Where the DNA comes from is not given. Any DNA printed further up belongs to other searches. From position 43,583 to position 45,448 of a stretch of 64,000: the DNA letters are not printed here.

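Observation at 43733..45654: Roadblock/LC7 protein translationally coupled to a KaiC-like double RecA ATPase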

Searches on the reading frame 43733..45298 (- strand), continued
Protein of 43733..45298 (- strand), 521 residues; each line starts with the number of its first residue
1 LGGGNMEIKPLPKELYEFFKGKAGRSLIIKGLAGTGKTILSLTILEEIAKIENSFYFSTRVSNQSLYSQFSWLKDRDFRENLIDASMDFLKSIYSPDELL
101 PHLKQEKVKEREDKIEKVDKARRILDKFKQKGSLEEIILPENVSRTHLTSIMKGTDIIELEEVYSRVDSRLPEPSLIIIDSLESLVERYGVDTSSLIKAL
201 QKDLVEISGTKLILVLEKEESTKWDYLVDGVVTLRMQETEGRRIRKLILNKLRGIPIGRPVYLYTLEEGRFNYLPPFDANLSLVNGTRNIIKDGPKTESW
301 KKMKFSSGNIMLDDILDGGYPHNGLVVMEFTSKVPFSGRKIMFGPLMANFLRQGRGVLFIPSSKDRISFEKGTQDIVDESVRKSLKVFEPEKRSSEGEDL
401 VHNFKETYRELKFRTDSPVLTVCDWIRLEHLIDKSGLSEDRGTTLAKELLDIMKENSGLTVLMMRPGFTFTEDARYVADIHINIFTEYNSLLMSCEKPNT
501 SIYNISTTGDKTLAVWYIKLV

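Call 12: find_related_loci(query=A1, collection=genome_contigs, flank=5000)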
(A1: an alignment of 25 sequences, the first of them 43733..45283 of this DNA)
Query A1 (516 aa) in genome_contigs; peptide patterns used: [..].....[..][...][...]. (x = any residue, [..] = any of these).
600 stretches matched a pattern (row limit reached: there are more); 77 encode a relative of the query (tblastn E <= 1e-3); 77 distinct loci.
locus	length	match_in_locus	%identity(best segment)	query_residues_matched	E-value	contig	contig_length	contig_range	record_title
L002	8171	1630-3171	52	6-516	2e-166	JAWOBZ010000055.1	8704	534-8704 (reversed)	MAG: Thermoplasmata archaeon isolate BLK3-3.bin.4 k191_2458407, whole genome shotgun sequence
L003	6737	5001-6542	48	4-516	7e-152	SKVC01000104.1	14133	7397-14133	MAG: Thermoplasmata archaeon isolate CSSed162cmB_145 CSSed16-2cmB-12837, whole genome shotgun sequence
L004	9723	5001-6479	32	6-500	1e-74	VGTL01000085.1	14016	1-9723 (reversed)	MAG: Methanobacteriota archaeon isolate M_DeepCast_200m_m1_298 M_DeepCast_200m_m1_298_Ga0194113_10007134, whole genome s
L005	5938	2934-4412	33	6-506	6e-73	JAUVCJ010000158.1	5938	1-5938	MAG: Thermoplasmatota archaeon isolate CSMAG_268 CSMAG_268_k141_1454988_length_5938_cov_9.0000, whole genome shotgun seq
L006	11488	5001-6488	31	6-516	1e-72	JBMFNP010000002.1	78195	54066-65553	MAG: Thermoplasmata archaeon isolate KM4338-14 NODE_2_length_78195_cov_17.552779, whole genome shotgun sequence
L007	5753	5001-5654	54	6-229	1e-68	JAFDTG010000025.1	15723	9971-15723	MAG: Candidatus Saliniplasma halalkaliphilum isolate HAP6 k141_55259_length_15723_cov_46.4863, whole genome shotgun sequ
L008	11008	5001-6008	39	6-355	2e-65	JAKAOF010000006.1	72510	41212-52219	MAG: Thermoplasmata archaeon isolate YF1.bin117 NODE_308_length_72510_cov_18.916569, whole genome shotgun sequence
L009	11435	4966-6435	30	6-516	6e-65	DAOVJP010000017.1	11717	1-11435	MAG TPA_asm: Thermoplasmata archaeon isolate CSMAG_1396 CSMAG_1396_k141_3697314_length_11717_cov_7.0000, whole genome sh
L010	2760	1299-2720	33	6-479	6e-64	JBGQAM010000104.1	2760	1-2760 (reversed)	MAG: Thermoplasmata archaeon isolate OBJ2_061818_130_30 k141_724897_length_2760_cov_8.0000, whole genome shotgun sequenc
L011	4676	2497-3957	32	1-501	4e-63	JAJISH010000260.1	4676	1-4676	MAG: Thermoplasmatota archaeon isolate bin211 bin211_SWQ.59.16-18_bin.28.orig_260, whole genome shotgun sequence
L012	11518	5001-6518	29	7-504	6e-62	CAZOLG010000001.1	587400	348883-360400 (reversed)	MAG TPA_asm: uncultured Methanomassiliicoccales archaeon isolate SRP141376_co1_297 genome assembly, contig: NODE_3_lengt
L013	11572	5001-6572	29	6-504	8e-60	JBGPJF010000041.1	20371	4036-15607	MAG: Thermoplasmata archaeon isolate OBJ_0618_7090110_316 k141_10197552_length_20371_cov_21.7287, whole genome shotgun s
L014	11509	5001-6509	31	6-505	9e-60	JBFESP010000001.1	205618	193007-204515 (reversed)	MAG: Thermoplasmata archaeon isolate Mix_mud06.2021.04.53 k141_365713_length_205618_cov_17.9553, whole genome shotgun se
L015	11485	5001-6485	31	6-501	2e-62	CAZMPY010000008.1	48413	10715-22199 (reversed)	MAG TPA_asm: uncultured Thermoplasmata archaeon isolate binchicken_co255_206 genome assembly, contig: k141_581442, whole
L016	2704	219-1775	27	6-501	5e-57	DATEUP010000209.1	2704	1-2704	MAG TPA_asm: Thermoplasmatota archaeon isolate SMAG_U8344 k141_2715287, whole genome shotgun sequence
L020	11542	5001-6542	28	6-506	9e-55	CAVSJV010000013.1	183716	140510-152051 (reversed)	MAG: Methanomassiliicoccaceae archaeon isolate MFD02416.bin.2.149 genome assembly, contig: contig_79654, whole genome sh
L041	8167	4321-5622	25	6-500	5e-31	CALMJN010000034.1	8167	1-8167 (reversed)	MAG TPA_asm: uncultured Methanosarcinales archaeon isolate SRR5468111_bin.38_CONCOCT_v1.1_MAG genome assembly, contig: E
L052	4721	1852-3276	26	6-505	4e-28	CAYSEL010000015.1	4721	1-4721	MAG TPA_asm: uncultured Candidatus Bathyarchaeia archaeon isolate SRP231805_co4_114 genome assembly, contig: k141_258913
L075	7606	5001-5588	23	17-252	1e-5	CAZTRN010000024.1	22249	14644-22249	MAG TPA_asm: uncultured Candidatus Bathyarchaeia archaeon isolate binchicken_co43_383 genome assembly, contig: NODE_4074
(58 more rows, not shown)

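Call 18: search_protein_families(library=pfam, alignment_id=A2, max_evalue=0.01)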
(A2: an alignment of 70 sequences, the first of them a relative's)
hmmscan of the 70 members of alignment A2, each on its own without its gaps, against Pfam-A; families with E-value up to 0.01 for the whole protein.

A. member 1, L001:9630-10010:+ (126 aa): 1 family
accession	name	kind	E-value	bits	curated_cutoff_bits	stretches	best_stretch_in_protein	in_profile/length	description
PF03259.23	Robl_LC7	-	3.4e-06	27.1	23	1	10-94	6-89/91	Roadblock/LC7 domain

B. families by the number of members that match (of 70 scanned): 23 families
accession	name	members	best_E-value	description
PF12840.13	HTH_20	12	3e-09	Helix-turn-helix domain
PF01978.25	TrmB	11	2e-05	Sugar-specific transcriptional regulator TrmB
PF13412.12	HTH_24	10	5e-06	Winged helix-turn-helix DNA-binding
PF09339.16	HTH_IclR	9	1.5e-06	IclR helix-turn-helix domain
PF03259.23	Robl_LC7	6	1.4e-08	Roadblock/LC7 domain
PF04703.18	FaeA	5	1.4e-06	FaeA-like protein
PF24033.1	DUF7342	5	7.3e-05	Family of unknown function (DUF7342)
PF00356.27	LacI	5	0.00025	Bacterial regulatory proteins, lacI family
PF08279.18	HTH_11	5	0.0017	HTH domain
PF24409.1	wHTH-PRTase_assc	3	0.00018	wHTH-PRTase associated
PF00072.30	Response_reg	2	3.1e-26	Response regulator receiver domain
PF03551.20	PadR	2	2e-11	Transcriptional regulator PadR-like family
PF17007.11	HTH_micro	2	0.0047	HTH-like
PF14493.12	HTH_40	2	0.0049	Helix-turn-helix domain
PF22168.2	DIP2311-like_C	2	0.0082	Transcriptional regulator DIP2311-like, C-terminal domain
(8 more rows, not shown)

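Call 22: find_related_loci(query=A3, collection=metagenome_contigs, flank=4000)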
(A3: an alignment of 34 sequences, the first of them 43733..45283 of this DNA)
Query A3 (516 aa) in metagenome_contigs; peptide patterns used: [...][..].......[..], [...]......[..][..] (x = any residue, [..] = any of these).
600 stretches matched a pattern (row limit reached: there are more); 422 encode a relative of the query (tblastn E <= 1e-3); the best 80 are kept; 80 distinct loci.
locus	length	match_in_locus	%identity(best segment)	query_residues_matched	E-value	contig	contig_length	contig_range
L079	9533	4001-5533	54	4-516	6e-175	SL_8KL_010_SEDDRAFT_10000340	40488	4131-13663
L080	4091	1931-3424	45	6-505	4e-131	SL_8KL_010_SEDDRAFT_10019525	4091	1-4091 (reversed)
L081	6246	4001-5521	43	6-516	9e-124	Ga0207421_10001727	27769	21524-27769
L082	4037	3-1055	54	165-516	3e-123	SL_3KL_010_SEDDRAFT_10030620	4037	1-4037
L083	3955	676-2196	43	6-516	1e-122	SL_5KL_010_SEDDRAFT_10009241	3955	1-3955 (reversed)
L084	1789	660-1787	52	4-384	6e-127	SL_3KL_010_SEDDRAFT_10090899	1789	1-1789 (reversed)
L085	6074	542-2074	54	4-516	1e-175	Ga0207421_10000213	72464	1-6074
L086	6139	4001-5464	36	6-500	3e-88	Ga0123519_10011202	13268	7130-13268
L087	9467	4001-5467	33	6-508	6e-82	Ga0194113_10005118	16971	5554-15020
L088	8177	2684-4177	34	6-506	7e-81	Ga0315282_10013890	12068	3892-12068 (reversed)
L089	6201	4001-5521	34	3-502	3e-79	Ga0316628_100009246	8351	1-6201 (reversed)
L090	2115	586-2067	32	6-515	4e-82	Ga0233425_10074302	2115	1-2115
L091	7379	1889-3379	34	6-506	1e-78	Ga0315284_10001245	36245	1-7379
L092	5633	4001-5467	32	6-508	2e-78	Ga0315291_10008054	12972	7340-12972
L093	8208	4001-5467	33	6-508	2e-78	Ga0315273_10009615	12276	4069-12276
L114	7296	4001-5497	33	3-515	2e-72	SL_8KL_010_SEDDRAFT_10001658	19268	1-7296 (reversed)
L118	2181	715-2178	33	6-502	5e-74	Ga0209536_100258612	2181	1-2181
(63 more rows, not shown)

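Call 30: search_protein_families(library=pfam, proteins=[L002:3250-4887:+, L079:5584-6555:+, L083:2259-3824:+, L080:49-1452:+, L081:2051-3523:+, L086:1997-3502:+, L052:3304-3930:+, L075:7380-7606:+, L118:330-698:+, L114:3554-3988:+], max_evalue=0.001)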
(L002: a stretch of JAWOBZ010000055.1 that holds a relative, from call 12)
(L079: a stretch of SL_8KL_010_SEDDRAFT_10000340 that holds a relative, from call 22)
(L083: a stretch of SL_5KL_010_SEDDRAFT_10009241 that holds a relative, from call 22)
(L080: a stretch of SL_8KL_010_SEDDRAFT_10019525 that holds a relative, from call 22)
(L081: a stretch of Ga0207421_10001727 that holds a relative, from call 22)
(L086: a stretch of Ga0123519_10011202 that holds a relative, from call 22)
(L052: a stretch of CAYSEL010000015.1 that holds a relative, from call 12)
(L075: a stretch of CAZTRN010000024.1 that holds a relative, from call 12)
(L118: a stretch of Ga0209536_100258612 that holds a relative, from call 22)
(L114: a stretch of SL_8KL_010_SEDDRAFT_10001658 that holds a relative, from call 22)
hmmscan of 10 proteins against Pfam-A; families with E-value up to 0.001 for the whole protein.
L002:3250-4887:+ (545 aa): 3 families
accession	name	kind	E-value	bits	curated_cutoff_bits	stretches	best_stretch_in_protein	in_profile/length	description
PF17392.7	Urocanase_C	-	1.9e-89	298.8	23.6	1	341-535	1-195/196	Urocanase C-terminal domain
PF01175.24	Urocanase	-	1.4e-85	286.6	23.2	1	131-338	1-209/209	Urocanase Rossmann-like domain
PF17391.7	Urocanase_N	-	1.7e-56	189.9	23.2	1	4-128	1-127/127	Urocanase N-terminal domain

L079:5584-6555:+ (323 aa): 12 families
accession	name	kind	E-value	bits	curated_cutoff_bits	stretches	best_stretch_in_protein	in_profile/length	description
PF12773.13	DZR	-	2.9e-19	69.4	27.3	2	246-291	1-45/45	Double zinc ribbon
PF13240.11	Zn_Ribbon_1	-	5.3e-17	61.4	25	3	246-267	2-23/23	zinc-ribbon domain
PF13248.11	Zn_ribbon_3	-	5.4e-17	61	27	3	245-267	4-26/26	zinc-ribbon domain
PF24460.1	DUF7575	-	4.9e-14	51.8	28.5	2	271-294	4-27/28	Domain of unknown function (DUF7575)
PF17032.10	Zn_ribbon_15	-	1.6e-12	48.5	28.9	1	237-264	51-73/73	zinc-ribbon family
PF18912.6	DZR_2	-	1.2e-06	28.7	27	0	269-318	6-55/56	Double zinc ribbon domain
PF24463.1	DUF7577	-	1.7e-06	27.9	28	1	271-294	3-26/27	Domain of unknown function (DUF7577)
PF07191.17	Zn_ribbon_6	-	3.7e-05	24.1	25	0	245-281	2-40/67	Double zinc ribbon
PF10571.15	UPF0547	-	4.6e-05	23.9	29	1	300-319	2-21/26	Uncharacterised protein family UPF0547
PF14346.11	DUF4398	-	0.00015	22.7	27.9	1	75-118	29-72/78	Domain of unknown function (DUF4398)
PF10005.14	Zn_ribbon_DZR_6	-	0.0005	21.2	23.4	0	244-271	2-29/93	zinc-ribbon domain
PF14803.11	Zn_ribbon_Nudix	-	0.00087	19.6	25.6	0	258-269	1-12/34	Nudix N-terminal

L083:2259-3824:+ (521 aa): 3 families
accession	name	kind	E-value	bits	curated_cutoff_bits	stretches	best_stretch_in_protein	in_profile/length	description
PF01175.24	Urocanase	-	1.5e-86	289.8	23.2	1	131-338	1-209/209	Urocanase Rossmann-like domain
PF17392.7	Urocanase_C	-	1e-72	244.1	23.6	1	341-499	1-159/196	Urocanase C-terminal domain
PF17391.7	Urocanase_N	-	2.9e-54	182.7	23.2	1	4-128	1-127/127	Urocanase N-terminal domain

L080:49-1452:+ (467 aa): 3 families
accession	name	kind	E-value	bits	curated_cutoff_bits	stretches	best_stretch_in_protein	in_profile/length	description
PF01256.23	Carb_kinase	-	3.4e-51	174.5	27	1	223-461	2-241/242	NAD(P)H-hydrate dehydratase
PF03853.21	YjeF_N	-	2.8e-32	112.5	24.9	1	22-175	2-169/169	YjeF-related protein N-terminus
PF02110.20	HK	-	2.3e-06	27.6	27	1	359-442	137-221/247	Hydroxyethylthiazole kinase family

L081:2051-3523:+ (490 aa): 4 families
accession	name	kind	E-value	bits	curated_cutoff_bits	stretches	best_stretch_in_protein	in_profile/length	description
PF01256.23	Carb_kinase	-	1.3e-49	169.3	27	1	246-486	2-242/242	NAD(P)H-hydrate dehydratase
PF03853.21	YjeF_N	-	2.3e-34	119.2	24.9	1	46-197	3-168/169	YjeF-related protein N-terminus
PF02110.20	HK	-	7.5e-06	25.9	27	1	386-467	140-222/247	Hydroxyethylthiazole kinase family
PF08543.17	Phos_pyr_kin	-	6.3e-05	22.9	27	1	361-458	115-226/246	Phosphomethylpyrimidine kinase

L086:1997-3502:+ (501 aa): 0 families

L052:3304-3930:+ (208 aa): 3 families
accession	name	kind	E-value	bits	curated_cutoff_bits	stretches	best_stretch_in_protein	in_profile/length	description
PF03259.23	Robl_LC7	-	6e-07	29.6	23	1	84-167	3-87/91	Roadblock/LC7 domain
PF13412.12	HTH_24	-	0.00039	20.4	21.9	0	8-45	5-41/48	Winged helix-turn-helix DNA-binding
PF08279.18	HTH_11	-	0.00059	20.1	25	0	9-49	3-43/55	HTH domain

L075:7380-7606:+ (75 aa): 1 family
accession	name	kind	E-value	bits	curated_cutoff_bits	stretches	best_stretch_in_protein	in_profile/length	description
PF03259.23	Robl_LC7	-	7.1e-11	42.1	23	1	7-71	2-66/91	Roadblock/LC7 domain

L118:330-698:+ (122 aa): 1 family
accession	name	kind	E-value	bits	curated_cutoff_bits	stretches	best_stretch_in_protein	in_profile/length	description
PF03259.23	Robl_LC7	-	9.5e-09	35.3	23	1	12-94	7-89/91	Roadblock/LC7 domain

L114:3554-3988:+ (144 aa): 1 family
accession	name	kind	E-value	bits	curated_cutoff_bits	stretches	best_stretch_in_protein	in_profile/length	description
PF03259.23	Robl_LC7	-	0.00073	19.7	23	1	24-81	2-59/91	Roadblock/LC7 domain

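Call 46: search_solved_structures(query=A3, max_evalue=0.01, show_alignments=2)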
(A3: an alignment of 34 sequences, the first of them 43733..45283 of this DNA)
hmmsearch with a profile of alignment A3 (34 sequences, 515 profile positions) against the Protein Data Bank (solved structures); distinct sequences matched with E-value up to 0.01: 55.
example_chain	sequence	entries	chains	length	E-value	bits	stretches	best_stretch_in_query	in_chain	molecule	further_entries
3k09_A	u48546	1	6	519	1.1e-10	44.1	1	214-376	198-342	Circadian clock protein kinase kaiC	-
8zn6_F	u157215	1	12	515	1.4e-10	43.7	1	214-363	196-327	KaiC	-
7s65_A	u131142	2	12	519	3.4e-10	42.5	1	214-376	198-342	Circadian clock protein kinase KaiC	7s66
8zn5_B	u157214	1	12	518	4.4e-10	42.1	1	213-363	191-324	KaiC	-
7x1z_A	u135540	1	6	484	5.1e-10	41.9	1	214-376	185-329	Circadian clock oscillator protein KaiC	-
3s1a_A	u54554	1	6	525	5.7e-10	41.7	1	214-376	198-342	Circadian clock protein kinase kaiC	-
4ijm_A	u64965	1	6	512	6e-10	41.7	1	214-376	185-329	Circadian clock protein kinase KaiC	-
9ofh_A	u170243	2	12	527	6.1e-10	41.6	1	214-376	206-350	Circadian clock oscillator protein KaiC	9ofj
3jzm_A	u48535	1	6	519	6.6e-10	41.5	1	214-376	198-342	Circadian clock protein kinase kaiC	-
7dyk_A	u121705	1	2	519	6.8e-10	41.5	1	214-376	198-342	Circadian clock protein kinase KaiC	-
1u9i_A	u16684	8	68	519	7e-10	41.5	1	214-376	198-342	KaiC | Circadian clock protein kinase kaiC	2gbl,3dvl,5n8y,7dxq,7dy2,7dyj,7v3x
3k0e_A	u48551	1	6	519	7e-10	41.4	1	214-376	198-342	Circadian clock protein kinase KaiC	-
3k0f_A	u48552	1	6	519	7e-10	41.4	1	214-376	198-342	Circadian clock protein kinase KaiC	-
7wdc_A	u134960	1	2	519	7e-10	41.4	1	214-376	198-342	Circadian clock protein kinase KaiC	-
8jon_A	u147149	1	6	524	7.2e-10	41.4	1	214-361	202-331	Circadian clock oscillator protein KaiC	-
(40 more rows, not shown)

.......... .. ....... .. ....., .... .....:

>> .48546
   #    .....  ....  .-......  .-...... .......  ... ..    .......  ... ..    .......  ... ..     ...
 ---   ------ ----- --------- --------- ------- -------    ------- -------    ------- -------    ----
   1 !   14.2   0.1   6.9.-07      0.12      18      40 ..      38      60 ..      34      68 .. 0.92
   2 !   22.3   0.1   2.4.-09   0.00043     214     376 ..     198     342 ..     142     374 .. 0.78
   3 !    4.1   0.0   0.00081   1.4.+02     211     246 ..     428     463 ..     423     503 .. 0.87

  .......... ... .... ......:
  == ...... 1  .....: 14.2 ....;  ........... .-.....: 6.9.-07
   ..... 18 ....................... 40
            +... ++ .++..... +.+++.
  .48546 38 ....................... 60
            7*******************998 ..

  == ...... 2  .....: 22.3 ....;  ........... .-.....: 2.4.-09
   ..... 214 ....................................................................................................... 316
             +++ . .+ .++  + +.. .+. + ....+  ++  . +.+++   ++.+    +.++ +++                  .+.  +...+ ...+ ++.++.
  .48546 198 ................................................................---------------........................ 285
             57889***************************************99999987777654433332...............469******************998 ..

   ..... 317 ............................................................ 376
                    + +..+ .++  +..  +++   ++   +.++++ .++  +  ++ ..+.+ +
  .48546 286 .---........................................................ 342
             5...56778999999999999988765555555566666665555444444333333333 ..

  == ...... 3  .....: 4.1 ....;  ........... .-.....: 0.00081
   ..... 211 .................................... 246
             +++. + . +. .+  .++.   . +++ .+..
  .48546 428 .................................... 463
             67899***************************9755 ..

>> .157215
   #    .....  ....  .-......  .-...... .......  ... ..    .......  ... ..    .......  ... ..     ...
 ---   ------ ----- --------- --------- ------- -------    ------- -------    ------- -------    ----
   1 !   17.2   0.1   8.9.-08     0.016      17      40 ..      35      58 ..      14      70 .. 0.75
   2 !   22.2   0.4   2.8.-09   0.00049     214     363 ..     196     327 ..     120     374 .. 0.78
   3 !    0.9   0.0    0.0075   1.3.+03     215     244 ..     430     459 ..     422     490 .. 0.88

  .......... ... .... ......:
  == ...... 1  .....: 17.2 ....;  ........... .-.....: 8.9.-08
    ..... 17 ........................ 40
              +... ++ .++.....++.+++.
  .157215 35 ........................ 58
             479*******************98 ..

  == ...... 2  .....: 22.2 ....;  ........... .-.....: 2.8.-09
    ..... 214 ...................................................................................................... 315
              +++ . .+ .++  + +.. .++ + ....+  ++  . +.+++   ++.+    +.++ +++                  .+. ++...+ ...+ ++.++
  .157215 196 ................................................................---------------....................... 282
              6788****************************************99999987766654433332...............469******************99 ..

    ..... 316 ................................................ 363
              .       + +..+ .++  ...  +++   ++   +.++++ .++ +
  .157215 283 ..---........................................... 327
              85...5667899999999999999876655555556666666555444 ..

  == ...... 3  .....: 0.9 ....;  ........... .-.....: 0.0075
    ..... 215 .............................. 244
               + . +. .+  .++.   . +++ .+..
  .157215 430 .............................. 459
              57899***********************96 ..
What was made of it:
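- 44537..44581 (-): Arginine-rich stretch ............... (aa 235-249), equivalent to the first arginine-rich region of GvpD and the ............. stretch of KaiC. Aligned to KaiC in call 46.
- On KaiC (circadian clock ATPase): The profile is colinear with CI, linker and CII (call 46).
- Checked: A profile search of the PDB is colinear with KaiC CI, linker and CII (E 1e-10, call 46).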
